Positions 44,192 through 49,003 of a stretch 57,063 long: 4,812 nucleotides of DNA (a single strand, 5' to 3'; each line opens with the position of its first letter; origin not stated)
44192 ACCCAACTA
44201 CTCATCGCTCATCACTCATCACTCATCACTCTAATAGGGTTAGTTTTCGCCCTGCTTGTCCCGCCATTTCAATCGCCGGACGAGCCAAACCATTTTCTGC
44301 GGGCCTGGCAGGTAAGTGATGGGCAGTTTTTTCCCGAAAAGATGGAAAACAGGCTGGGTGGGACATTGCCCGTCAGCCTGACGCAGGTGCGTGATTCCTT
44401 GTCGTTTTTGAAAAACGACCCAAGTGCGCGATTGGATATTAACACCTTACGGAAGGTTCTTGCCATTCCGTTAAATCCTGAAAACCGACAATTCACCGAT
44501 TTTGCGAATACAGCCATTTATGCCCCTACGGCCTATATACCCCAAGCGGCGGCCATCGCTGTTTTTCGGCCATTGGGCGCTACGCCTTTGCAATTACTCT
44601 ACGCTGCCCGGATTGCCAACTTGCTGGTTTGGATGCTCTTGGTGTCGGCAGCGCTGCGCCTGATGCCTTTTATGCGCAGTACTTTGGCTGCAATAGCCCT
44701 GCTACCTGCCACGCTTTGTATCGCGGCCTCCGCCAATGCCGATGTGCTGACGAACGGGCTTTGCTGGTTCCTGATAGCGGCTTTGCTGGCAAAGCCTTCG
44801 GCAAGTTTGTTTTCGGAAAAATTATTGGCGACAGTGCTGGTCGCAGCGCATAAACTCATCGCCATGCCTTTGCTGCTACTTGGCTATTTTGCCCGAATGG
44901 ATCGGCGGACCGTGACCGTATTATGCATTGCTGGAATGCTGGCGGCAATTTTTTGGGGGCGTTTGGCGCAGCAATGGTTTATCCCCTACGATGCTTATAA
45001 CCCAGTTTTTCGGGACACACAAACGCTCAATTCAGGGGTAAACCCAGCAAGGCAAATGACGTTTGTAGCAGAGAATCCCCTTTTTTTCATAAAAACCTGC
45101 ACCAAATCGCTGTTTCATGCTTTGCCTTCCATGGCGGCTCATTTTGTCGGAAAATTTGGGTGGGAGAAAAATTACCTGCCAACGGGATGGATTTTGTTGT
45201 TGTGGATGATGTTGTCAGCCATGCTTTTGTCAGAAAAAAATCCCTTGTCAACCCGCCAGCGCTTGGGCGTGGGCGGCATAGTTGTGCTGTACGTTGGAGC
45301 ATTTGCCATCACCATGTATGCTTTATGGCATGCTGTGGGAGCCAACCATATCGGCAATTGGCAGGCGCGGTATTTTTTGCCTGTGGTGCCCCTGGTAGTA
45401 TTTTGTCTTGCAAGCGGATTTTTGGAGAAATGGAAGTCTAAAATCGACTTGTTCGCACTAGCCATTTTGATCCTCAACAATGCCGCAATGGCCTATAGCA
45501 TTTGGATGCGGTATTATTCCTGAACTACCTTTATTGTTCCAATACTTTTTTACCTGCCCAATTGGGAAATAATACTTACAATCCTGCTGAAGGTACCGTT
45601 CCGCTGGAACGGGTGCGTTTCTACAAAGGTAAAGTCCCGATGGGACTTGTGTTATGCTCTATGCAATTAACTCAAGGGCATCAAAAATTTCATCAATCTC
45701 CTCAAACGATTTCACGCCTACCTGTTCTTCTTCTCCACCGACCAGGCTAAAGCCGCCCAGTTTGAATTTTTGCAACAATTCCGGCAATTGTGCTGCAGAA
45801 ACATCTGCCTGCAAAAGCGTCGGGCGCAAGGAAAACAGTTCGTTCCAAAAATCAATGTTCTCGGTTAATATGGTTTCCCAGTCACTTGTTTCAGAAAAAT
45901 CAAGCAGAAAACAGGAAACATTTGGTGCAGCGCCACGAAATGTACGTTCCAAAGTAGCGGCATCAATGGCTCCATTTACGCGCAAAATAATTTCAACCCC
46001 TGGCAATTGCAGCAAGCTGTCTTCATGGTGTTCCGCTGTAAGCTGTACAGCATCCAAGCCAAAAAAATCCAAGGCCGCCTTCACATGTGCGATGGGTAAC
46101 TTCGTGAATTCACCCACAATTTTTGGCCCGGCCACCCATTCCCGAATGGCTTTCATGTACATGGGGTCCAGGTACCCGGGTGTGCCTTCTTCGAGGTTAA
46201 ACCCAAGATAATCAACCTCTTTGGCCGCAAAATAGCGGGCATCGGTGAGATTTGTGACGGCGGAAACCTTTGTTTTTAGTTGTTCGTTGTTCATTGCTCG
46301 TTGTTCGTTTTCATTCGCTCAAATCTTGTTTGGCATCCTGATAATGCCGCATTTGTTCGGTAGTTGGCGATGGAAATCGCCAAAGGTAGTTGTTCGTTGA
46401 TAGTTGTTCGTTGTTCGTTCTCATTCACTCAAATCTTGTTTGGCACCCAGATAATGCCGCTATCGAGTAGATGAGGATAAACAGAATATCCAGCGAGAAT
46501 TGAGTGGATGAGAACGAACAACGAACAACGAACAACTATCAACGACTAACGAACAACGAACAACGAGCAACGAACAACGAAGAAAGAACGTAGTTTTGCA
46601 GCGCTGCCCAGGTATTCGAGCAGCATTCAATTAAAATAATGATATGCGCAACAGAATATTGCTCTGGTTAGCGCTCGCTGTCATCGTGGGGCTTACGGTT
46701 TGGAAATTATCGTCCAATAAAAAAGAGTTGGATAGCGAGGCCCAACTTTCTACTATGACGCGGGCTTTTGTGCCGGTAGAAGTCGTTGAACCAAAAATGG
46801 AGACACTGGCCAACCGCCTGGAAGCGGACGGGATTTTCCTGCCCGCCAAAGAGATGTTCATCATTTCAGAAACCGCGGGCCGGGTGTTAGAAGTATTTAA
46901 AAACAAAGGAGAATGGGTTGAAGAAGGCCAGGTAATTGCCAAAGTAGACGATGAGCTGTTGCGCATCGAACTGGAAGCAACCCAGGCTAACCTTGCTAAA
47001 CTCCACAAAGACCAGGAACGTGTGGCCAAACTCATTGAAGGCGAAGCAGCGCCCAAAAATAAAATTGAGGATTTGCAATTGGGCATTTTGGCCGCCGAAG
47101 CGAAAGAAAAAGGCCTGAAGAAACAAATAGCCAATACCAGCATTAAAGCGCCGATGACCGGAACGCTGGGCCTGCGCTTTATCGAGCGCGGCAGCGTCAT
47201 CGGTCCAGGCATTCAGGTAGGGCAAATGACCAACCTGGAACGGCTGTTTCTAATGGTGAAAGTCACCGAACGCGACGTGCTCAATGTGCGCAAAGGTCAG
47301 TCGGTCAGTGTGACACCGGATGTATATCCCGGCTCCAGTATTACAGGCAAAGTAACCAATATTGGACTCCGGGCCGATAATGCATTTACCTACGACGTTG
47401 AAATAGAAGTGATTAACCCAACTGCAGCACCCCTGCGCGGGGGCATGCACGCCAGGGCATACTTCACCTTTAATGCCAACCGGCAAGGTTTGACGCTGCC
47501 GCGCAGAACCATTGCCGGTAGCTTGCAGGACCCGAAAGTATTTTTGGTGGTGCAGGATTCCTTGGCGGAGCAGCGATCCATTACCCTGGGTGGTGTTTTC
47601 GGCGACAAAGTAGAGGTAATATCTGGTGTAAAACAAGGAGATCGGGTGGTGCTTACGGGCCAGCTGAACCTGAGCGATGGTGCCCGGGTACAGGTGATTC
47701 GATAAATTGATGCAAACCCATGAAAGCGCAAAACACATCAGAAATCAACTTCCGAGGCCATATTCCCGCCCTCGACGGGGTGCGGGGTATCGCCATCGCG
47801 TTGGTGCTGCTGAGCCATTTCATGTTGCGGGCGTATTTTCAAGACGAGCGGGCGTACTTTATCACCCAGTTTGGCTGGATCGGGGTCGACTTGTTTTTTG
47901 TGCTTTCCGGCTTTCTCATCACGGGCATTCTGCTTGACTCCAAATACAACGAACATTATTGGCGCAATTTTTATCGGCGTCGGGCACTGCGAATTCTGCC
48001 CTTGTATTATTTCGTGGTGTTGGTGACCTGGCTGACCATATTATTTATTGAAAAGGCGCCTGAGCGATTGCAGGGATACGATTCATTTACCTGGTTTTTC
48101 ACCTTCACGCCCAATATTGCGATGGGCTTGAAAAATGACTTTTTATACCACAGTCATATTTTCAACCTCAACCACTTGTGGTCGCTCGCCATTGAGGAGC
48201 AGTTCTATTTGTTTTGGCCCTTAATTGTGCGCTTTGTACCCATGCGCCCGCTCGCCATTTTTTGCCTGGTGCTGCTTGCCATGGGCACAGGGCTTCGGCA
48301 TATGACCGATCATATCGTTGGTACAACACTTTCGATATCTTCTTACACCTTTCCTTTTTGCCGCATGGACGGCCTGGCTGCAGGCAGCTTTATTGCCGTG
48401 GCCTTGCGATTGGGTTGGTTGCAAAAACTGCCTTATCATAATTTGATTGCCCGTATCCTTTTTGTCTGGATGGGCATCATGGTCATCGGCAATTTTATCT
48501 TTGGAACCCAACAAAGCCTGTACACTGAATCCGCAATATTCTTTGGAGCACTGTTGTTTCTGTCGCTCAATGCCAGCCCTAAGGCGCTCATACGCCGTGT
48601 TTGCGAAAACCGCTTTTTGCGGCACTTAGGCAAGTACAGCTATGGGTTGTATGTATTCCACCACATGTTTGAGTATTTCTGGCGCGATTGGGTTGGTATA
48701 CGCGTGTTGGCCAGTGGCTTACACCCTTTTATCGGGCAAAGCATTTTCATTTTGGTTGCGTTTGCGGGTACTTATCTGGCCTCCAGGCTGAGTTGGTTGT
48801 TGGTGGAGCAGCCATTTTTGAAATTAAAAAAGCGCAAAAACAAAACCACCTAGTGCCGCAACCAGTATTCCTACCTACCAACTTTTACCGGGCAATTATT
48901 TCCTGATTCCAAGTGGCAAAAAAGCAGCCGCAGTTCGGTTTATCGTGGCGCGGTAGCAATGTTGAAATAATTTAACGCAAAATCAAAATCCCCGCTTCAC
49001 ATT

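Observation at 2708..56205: Window-scale pattern: about 16 of ~40 intergenic spacers hold palindromic elements, most with arms made of 7-8-nt tandem repeats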

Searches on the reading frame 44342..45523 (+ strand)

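Call 23: search_protein_families(library=pfam, proteins=[window:44342-45523:+])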
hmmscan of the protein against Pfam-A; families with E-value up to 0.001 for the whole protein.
window:44342-45523:+ (393 aa): 1 family
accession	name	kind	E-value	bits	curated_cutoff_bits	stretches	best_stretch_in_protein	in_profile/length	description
PF09913.15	DUF2142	-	2.1e-38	132.6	30.1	1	15-352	57-395/395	Predicted membrane protein (DUF2142)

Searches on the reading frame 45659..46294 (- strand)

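Call 23: search_protein_families(library=pfam, proteins=[window:45659-46294:-])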
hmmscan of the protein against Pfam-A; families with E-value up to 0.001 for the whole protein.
window:45659-46294:- (211 aa): 1 family
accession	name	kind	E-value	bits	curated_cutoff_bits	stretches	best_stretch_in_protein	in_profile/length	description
PF00697.28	PRAI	-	1.9e-08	34.7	22.7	1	9-205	2-192/193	N-(5'phosphoribosyl)anthranilate (PRA) isomerase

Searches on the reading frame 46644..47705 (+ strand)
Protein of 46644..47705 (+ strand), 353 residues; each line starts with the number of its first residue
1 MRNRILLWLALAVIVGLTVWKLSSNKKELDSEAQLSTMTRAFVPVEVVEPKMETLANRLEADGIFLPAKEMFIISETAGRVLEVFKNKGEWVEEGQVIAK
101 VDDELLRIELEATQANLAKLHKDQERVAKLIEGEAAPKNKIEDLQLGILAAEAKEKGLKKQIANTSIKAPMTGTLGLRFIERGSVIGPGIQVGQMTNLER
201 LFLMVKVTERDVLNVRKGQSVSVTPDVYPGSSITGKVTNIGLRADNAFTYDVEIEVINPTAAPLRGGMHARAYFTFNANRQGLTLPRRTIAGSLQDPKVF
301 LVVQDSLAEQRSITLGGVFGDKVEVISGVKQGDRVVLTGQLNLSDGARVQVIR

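Call 23: search_protein_families(library=pfam, proteins=[window:46644-47705:+])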
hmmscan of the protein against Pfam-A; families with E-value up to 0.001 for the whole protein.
window:46644-47705:+ (353 aa): 4 families
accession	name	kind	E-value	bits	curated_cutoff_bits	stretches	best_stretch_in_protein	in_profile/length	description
PF16576.10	HlyD_D23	-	8.8e-17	61.5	30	1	73-270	22-214/214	Barrel-sandwich domain of CusB or HlyD membrane-fusion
PF13437.12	HlyD_3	-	1e-15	58.8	22.2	2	167-266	2-105/106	HlyD family secretion protein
PF12700.13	HlyD_2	-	4.7e-06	26.1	25.1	0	51-168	46-154/416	HlyD family secretion protein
PF23649.1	FKBP15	-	0.00049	20.2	27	1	74-164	33-120/224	FK506-binding protein 15-like domain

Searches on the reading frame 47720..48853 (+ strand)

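Call 23: search_protein_families(library=pfam, proteins=[window:47720-48853:+])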
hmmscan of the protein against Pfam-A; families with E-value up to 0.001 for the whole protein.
window:47720-48853:+ (377 aa): 2 families
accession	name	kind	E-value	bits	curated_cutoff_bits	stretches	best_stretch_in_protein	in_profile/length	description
PF01757.29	Acyl_transf_3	-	2.4e-30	106.2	31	1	16-355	2-325/326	Acyltransferase domain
PF07786.18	HGSNAT_cat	-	3.5e-05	23.9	22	1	16-106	3-93/222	Heparan-alpha-glucosaminide N-acetyltransferase, catalytic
